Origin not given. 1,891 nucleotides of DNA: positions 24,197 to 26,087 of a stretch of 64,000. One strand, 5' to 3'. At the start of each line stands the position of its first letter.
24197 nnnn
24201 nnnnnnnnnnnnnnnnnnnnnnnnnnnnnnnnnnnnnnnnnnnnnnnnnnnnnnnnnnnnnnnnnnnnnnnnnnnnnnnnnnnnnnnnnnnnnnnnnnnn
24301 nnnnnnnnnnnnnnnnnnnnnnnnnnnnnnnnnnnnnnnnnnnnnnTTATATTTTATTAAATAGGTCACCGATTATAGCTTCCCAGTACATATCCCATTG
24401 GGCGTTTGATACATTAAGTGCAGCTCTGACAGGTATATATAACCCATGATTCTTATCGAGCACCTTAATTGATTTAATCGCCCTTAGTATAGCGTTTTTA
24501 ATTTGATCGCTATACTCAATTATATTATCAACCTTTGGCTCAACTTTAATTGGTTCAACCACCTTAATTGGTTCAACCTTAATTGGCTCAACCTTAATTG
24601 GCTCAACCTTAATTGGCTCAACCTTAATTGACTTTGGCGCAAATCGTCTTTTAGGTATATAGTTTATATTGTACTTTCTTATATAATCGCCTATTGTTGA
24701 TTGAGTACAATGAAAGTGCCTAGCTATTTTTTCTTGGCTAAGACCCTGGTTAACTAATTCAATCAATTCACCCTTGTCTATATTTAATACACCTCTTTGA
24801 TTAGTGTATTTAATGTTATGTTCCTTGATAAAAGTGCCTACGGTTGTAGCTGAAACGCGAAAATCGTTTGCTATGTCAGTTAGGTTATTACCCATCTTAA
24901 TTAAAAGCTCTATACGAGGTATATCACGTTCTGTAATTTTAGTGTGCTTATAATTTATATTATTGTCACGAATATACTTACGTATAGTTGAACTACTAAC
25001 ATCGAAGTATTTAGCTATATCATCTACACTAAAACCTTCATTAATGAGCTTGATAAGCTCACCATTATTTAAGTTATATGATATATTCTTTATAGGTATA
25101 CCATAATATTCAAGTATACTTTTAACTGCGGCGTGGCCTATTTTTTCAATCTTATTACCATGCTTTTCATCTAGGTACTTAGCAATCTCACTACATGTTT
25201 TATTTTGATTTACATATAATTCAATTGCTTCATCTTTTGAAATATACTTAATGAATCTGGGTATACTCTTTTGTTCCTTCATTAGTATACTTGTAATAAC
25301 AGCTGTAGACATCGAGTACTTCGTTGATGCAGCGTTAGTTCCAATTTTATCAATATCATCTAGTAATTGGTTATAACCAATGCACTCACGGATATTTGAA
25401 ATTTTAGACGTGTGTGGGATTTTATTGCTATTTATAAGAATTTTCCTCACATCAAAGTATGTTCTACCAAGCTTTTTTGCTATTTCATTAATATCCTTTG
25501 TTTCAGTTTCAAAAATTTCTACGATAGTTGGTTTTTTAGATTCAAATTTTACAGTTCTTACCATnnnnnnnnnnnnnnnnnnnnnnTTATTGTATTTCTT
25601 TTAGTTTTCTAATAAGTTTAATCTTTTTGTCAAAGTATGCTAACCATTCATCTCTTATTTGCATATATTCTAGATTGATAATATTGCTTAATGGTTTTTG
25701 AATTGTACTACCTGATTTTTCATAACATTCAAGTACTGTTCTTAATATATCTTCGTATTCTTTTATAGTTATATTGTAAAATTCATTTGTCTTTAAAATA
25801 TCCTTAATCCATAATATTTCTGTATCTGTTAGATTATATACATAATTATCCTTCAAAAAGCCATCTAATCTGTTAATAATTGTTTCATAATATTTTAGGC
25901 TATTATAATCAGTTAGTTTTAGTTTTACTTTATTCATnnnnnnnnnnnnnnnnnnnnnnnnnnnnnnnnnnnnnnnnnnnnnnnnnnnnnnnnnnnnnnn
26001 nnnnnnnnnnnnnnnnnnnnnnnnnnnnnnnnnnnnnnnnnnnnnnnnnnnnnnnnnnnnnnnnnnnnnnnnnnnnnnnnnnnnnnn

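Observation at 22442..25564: HTH-repeat protein with (PIKVE)n linker and a shared C-terminal ALNVS domain in a second protein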

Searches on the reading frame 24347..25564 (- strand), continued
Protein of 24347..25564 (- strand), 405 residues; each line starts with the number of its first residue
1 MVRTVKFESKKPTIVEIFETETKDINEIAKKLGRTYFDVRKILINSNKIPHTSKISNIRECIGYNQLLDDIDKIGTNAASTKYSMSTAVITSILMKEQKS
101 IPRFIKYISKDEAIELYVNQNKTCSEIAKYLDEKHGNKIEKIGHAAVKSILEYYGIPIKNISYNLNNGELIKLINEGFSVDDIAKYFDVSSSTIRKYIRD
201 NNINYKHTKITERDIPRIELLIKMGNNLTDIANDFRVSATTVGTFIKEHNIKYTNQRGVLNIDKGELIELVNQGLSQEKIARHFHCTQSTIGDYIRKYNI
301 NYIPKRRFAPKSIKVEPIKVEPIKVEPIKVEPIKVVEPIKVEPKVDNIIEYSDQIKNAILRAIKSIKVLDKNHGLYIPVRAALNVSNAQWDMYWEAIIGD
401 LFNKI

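Call 57: search_solved_structures(query=window:24347-25564:-, max_evalue=0.1, show_alignments=2)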
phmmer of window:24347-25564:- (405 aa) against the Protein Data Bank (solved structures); distinct sequences matched with E-value up to 0.1: 1.
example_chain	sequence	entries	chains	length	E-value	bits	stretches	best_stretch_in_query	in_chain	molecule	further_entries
8vd6_A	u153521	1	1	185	0.0018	21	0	123-198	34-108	CAP REPEAT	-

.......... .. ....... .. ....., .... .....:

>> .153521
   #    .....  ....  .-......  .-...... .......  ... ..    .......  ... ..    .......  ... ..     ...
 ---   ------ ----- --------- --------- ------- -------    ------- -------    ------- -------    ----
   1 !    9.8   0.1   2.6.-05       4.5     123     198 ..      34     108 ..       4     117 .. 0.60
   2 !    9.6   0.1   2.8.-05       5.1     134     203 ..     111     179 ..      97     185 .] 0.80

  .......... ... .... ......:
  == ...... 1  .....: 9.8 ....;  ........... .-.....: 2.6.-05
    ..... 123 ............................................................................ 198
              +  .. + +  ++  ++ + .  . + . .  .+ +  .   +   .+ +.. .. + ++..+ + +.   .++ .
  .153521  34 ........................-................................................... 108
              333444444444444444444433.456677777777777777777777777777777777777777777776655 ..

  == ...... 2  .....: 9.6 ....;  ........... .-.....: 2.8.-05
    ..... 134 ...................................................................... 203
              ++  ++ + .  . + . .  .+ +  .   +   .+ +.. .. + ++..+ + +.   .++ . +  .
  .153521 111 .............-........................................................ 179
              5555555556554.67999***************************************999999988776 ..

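Call 72: find_related_loci(query=window:24347-25564:-, collection=genome_contigs, flank=10000)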
Query window:24347-25564:- (405 aa) in genome_contigs; peptide patterns used: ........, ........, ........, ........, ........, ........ (x = any residue, [..] = any of these).
161 stretches matched a pattern; 1 encode a relative of the query (tblastn E <= 1e-3); 1 distinct loci.
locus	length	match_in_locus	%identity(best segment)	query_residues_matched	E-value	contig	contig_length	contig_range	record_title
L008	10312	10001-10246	30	110-196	4e-6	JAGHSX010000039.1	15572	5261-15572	MAG: Candidatus Scybalousia scybalohippi isolate E3_144 c_000001696534, whole genome shotgun sequence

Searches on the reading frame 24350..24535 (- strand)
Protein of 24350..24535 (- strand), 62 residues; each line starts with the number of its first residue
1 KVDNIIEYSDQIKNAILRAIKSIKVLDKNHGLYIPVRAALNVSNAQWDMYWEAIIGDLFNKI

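Call 20: search_protein_families(library=pfam, proteins=[window:24350-24535:-], max_evalue=10)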
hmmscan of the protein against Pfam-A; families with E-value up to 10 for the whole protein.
seq(62 aa): 0 families

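Call 21: search_solved_structures(query=A1, max_evalue=10)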
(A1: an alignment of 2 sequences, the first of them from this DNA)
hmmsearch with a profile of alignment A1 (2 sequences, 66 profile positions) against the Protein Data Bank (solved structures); distinct sequences matched with E-value up to 10: 1.
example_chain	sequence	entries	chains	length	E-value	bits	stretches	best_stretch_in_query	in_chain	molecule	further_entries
6xwe_A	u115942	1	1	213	1.1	12.2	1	14-47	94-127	LysM domain receptor-like kinase 3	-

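Call 29: search_protein_representatives(alignment_id=A1)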
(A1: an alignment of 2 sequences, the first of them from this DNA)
Query: 2 sequences, 66 profile positions. Proteins with E-value up to 0.001 (for the whole library): 1; up to 1e-10: 1; up to 1e-30: 1. The best 1 are listed.
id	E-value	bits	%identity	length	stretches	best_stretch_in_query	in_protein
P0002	6.6e-32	125.1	-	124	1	1-66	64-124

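Call 31: find_encoding_contigs(protein=P0002, flank=10000, max_places=6)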
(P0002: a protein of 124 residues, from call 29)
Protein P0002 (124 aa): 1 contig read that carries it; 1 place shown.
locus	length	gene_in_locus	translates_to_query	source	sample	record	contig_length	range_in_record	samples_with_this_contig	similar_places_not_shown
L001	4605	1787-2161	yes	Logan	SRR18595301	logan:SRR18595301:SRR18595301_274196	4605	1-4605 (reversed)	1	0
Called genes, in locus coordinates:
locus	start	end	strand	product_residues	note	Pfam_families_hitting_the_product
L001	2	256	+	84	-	?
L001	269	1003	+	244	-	-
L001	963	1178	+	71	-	-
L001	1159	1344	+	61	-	-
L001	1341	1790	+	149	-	-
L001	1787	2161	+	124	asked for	-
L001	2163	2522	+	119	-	-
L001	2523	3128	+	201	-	PF09414:RNA_ligase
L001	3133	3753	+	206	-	-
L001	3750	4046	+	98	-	-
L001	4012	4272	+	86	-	-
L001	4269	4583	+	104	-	-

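Call 37: find_related_loci(query=A1, collection=viral_contigs, flank=10000)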
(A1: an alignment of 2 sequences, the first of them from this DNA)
Query A1 (62 aa) in viral_contigs; peptide patterns used: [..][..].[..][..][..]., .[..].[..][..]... (x = any residue, [..] = any of these).
46 stretches matched a pattern, but none encodes a relative of the query by tblastn (E <= 1e-3).

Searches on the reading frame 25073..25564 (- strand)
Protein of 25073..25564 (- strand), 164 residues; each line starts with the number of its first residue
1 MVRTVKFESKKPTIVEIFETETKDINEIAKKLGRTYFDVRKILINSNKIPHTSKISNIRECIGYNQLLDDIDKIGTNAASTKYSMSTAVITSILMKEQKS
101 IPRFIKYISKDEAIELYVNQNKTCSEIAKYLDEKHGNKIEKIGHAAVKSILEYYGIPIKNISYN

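Call 20: search_protein_families(library=pfam, proteins=[window:25073-25564:-], max_evalue=10)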
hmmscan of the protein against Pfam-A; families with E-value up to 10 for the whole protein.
seq(164 aa): 6 families
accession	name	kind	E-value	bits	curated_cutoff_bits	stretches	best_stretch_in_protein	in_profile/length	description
PF14420.11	Clr5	-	1.8e-06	28.4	22.3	2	110-138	9-37/54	Clr5 domain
PF10150.14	RNase_E_G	-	0.0001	22.3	25.5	1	65-156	57-149/270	Ribonuclease E/G family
PF24163.2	HCP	-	0.0037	17.9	27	1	58-129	34-107/169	Head completion protein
PF13936.12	HTH_38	-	0.091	13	27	1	112-133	11-32/44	Helix-turn-helix domain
PF17423.7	SwrA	-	0.12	12.6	25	1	8-97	9-96/116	Swarming motility protein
PF21377.3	MurD_N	-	0.21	12.1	24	1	100-145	10-55/76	MurD N-terminal domain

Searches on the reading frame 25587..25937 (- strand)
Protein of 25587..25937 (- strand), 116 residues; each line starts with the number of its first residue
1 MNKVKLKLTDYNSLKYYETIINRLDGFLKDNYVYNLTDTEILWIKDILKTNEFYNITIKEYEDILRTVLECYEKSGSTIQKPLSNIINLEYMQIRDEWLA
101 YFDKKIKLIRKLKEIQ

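Call 11: search_protein_families(library=phrogs, proteins=[window:25587-25937:-], max_evalue=0.001)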
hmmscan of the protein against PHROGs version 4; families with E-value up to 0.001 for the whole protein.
window:25587-25937:- (116 aa): 0 families

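Call 36: search_protein_families(library=pfam, proteins=[window:25587-25937:-], max_evalue=0.01)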
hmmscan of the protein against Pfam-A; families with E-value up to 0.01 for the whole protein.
window:25587-25937:- (116 aa): 0 families

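Call 65: find_encoding_contigs(protein=window:25587-25937:-, flank=10000, max_places=6)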
Protein window:25587-25937:- (116 aa): 1 contig read that carries it; 1 place shown.
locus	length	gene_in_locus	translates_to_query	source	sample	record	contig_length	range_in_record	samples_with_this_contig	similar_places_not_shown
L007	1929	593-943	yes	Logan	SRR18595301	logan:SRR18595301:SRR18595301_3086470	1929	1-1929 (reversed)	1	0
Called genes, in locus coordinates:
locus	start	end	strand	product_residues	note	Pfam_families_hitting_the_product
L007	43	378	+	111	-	-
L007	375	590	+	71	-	-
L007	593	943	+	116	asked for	-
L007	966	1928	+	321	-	?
